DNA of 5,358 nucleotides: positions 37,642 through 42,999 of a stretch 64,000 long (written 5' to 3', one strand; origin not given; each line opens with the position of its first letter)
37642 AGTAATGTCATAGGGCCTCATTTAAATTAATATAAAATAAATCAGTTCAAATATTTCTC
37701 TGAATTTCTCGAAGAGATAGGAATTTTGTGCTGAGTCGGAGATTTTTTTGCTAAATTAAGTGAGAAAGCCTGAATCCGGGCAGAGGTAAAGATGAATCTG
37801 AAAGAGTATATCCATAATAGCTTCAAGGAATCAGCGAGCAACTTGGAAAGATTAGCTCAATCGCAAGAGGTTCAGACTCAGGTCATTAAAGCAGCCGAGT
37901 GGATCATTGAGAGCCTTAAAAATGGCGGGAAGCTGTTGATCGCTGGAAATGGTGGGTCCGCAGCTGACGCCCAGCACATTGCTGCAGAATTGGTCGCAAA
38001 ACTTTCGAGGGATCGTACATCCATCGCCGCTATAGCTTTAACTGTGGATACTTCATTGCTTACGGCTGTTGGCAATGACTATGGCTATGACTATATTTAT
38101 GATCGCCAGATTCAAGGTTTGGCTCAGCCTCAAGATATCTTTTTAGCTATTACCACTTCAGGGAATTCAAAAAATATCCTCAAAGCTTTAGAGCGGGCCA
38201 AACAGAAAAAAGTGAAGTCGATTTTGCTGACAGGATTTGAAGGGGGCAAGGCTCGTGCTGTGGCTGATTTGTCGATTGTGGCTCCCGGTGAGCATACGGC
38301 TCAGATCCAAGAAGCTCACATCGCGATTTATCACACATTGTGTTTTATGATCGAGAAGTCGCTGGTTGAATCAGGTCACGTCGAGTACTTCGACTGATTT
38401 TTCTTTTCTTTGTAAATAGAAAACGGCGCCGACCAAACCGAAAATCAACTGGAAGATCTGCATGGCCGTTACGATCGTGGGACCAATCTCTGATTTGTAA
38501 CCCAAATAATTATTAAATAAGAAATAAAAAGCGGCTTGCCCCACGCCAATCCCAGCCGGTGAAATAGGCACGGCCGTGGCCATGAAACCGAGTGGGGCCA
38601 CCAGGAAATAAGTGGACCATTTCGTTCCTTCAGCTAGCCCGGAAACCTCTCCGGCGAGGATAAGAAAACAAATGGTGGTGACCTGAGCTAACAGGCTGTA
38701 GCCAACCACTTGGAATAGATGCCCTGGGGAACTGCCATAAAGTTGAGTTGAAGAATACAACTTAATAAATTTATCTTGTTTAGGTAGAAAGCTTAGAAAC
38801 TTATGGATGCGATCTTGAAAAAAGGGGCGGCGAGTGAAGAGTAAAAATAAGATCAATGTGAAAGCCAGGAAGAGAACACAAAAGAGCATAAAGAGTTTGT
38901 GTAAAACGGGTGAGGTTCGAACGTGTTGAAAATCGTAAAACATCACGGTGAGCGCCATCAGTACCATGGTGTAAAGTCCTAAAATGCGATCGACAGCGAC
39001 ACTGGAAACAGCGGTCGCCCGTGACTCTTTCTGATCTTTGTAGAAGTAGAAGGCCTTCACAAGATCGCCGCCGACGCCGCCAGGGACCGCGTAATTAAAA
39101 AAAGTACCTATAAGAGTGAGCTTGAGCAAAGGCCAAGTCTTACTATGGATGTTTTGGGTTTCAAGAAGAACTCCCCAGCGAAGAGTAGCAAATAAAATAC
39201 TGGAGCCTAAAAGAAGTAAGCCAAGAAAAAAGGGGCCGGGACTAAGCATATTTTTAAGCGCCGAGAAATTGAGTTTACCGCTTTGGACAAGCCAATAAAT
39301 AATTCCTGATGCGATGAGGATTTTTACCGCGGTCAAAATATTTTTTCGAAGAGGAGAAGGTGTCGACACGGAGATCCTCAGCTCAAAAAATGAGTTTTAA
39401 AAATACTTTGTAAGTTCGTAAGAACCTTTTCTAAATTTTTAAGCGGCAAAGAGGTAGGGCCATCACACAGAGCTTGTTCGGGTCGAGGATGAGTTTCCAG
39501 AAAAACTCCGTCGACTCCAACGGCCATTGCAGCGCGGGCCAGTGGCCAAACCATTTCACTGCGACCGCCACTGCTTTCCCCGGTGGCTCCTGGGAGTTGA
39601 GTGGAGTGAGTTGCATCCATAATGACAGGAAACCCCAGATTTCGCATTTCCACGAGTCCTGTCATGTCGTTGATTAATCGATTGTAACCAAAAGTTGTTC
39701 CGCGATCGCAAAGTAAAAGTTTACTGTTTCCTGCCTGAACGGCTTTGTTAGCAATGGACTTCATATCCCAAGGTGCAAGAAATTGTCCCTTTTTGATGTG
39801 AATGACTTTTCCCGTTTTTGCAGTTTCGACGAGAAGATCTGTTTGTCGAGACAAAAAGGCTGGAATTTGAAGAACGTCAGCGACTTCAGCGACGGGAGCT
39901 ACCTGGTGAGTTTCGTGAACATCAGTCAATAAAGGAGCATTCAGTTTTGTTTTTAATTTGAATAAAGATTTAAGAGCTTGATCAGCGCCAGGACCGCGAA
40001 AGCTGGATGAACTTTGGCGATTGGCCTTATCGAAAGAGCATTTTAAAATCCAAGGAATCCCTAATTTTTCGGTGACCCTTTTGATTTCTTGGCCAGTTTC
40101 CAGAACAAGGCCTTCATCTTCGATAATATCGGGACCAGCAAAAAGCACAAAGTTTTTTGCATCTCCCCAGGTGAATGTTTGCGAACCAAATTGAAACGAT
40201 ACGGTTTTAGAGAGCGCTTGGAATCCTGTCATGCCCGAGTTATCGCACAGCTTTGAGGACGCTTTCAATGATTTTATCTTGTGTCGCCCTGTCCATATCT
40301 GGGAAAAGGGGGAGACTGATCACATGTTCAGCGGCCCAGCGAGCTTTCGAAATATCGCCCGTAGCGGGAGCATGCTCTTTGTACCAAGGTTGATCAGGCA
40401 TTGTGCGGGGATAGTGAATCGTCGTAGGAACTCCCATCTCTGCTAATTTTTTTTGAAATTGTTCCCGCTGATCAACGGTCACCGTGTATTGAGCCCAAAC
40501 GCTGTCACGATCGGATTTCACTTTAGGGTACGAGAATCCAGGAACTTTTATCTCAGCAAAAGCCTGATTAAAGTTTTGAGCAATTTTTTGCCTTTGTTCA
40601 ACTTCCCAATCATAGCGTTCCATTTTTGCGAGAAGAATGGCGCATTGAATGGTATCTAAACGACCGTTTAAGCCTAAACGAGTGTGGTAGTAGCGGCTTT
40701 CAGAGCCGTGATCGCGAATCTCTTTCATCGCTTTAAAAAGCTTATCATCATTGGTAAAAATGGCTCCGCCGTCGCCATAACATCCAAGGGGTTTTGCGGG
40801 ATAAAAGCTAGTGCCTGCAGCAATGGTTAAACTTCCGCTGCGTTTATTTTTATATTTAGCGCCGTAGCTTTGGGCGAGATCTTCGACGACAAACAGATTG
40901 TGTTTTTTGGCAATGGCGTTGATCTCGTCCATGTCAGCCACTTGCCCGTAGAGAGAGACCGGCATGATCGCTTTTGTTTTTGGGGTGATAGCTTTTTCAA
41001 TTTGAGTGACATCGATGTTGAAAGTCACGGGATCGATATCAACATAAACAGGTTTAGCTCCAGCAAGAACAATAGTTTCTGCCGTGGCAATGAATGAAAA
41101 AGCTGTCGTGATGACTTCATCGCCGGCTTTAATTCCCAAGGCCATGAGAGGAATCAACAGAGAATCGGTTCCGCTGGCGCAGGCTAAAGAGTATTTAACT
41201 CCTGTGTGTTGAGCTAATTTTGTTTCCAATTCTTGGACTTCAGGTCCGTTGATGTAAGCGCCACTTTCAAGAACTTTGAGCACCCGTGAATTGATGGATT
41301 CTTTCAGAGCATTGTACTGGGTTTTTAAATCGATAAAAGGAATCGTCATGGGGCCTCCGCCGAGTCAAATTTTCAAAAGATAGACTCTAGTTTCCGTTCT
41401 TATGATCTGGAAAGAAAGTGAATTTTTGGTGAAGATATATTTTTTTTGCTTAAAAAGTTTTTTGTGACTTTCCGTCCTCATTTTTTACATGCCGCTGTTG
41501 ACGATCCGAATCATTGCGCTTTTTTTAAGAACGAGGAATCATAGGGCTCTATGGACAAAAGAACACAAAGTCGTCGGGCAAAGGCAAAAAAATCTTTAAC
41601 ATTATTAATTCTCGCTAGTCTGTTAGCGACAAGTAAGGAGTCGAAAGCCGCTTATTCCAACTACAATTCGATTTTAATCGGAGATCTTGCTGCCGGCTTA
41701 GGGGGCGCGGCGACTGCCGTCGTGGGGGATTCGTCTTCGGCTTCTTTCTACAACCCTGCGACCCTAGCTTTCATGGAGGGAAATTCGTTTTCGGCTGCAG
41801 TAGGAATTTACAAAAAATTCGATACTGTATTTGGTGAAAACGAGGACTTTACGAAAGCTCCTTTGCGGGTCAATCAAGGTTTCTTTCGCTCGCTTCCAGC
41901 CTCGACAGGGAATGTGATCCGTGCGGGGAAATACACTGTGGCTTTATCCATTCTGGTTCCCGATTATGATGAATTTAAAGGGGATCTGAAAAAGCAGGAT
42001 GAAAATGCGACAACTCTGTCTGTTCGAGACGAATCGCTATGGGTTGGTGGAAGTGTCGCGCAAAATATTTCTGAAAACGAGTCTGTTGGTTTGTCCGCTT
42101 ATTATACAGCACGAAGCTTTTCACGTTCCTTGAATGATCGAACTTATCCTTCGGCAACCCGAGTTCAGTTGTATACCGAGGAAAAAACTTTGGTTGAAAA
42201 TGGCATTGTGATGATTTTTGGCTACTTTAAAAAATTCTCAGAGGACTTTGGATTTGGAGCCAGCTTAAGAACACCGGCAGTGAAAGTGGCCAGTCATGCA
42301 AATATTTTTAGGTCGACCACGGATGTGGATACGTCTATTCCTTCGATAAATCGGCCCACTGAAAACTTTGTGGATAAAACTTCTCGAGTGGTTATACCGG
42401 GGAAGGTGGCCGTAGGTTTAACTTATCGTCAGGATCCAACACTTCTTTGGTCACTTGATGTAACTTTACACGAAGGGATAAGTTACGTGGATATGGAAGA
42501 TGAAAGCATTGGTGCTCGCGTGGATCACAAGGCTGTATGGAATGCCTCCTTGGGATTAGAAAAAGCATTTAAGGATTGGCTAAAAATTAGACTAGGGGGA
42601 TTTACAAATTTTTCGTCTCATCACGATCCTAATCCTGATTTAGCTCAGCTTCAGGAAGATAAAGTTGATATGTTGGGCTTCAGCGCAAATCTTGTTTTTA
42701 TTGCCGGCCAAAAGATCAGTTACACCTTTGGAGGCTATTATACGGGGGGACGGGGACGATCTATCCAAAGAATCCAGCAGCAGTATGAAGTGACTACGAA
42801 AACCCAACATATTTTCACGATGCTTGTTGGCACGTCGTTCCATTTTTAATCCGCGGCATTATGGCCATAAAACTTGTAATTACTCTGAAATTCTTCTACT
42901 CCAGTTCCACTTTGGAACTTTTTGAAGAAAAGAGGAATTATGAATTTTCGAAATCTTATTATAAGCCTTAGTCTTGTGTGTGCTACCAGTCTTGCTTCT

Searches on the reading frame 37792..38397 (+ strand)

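Call 80: search_protein_families(library=pfam, proteins=[window:37792-38397:+], max_evalue=0.0001)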
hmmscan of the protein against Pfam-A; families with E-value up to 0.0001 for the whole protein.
window:37792-38397:+ (201 aa): 2 families
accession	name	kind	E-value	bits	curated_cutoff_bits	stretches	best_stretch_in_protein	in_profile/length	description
PF13580.11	SIS_2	-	9.6e-23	81.2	27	1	16-148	8-138/138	SIS domain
PF01380.27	SIS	-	1.2e-07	32.1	25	1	105-172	45-111/131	SIS domain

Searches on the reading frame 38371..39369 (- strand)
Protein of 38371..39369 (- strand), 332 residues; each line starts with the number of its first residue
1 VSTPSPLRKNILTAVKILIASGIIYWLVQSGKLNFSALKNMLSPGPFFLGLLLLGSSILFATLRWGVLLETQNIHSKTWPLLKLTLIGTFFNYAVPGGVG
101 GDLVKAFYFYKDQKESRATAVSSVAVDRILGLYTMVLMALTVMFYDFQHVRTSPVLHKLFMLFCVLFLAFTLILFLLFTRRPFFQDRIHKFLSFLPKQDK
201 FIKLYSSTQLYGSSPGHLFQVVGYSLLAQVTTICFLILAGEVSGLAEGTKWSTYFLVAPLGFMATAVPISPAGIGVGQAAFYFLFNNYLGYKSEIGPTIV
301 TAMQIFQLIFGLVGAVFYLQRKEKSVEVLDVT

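Call 80: search_protein_families(library=pfam, proteins=[window:38371-39369:-], max_evalue=0.0001)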
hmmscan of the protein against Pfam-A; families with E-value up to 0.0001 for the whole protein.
window:38371-39369:- (332 aa): 1 family
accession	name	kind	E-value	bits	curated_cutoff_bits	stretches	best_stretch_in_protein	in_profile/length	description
PF03706.18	LPG_synthase_TM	-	2.8e-43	149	33.4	1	14-313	2-300/302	Lysylphosphatidylglycerol synthase TM region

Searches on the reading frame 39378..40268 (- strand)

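Call 80: search_protein_families(library=pfam, proteins=[window:39378-40268:-], max_evalue=0.0001)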
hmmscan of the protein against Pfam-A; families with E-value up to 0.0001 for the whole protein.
window:39378-40268:- (296 aa): 1 family
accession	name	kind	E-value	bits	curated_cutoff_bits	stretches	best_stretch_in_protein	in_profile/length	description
PF00793.26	DAHP_synth_1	-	2.1e-68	230.6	25.5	1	31-287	9-262/270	DAHP synthetase I family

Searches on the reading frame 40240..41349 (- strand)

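Call 80: search_protein_families(library=pfam, proteins=[window:40240-41349:-], max_evalue=0.0001)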
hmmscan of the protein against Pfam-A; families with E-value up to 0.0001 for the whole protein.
window:40240-41349:- (369 aa): 5 families
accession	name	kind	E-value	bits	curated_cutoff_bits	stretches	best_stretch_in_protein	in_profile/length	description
PF01041.23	DegT_DnrJ_EryC1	-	1.3e-118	396.8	19.8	1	15-364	3-359/360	DegT/DnrJ/EryC1/StrS aminotransferase family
PF00155.27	Aminotran_1_2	-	2.6e-12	47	19.7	1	34-276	40-299/361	Aminotransferase class I and II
PF01053.26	Cys_Met_Meta_PP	-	3.6e-09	36.1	27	1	35-157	51-173/381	Cys/Met metabolism PLP-dependent enzyme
PF01212.27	Beta_elim_lyase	-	1.9e-08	34.5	27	1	31-164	27-175/288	Beta-eliminating lyase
PF00266.25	Aminotran_5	-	2.1e-06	27.4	21.5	1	59-163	69-181/371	Aminotransferase class-V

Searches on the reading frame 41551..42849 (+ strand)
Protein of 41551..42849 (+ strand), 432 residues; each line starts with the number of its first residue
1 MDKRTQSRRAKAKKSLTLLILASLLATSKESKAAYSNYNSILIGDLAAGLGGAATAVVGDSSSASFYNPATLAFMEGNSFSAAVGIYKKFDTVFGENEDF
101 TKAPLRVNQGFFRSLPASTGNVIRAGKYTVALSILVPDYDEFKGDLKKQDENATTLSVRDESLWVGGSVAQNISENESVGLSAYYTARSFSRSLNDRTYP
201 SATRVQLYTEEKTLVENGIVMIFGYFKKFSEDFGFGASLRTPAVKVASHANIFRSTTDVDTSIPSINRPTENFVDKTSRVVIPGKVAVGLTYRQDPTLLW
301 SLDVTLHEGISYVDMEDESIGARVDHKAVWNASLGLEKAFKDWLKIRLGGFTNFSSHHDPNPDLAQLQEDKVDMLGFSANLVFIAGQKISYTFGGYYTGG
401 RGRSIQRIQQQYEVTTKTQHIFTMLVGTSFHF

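Call 80: search_protein_families(library=pfam, proteins=[window:41551-42849:+], max_evalue=0.0001)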
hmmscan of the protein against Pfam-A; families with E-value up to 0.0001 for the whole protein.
window:41551-42849:+ (432 aa): 1 family
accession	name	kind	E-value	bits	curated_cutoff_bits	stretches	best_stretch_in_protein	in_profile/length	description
PF03349.22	Toluene_X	-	0.0001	21.4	29.7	0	45-185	22-162/421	Outer membrane protein transport protein (OMPP1/FadL/TodX)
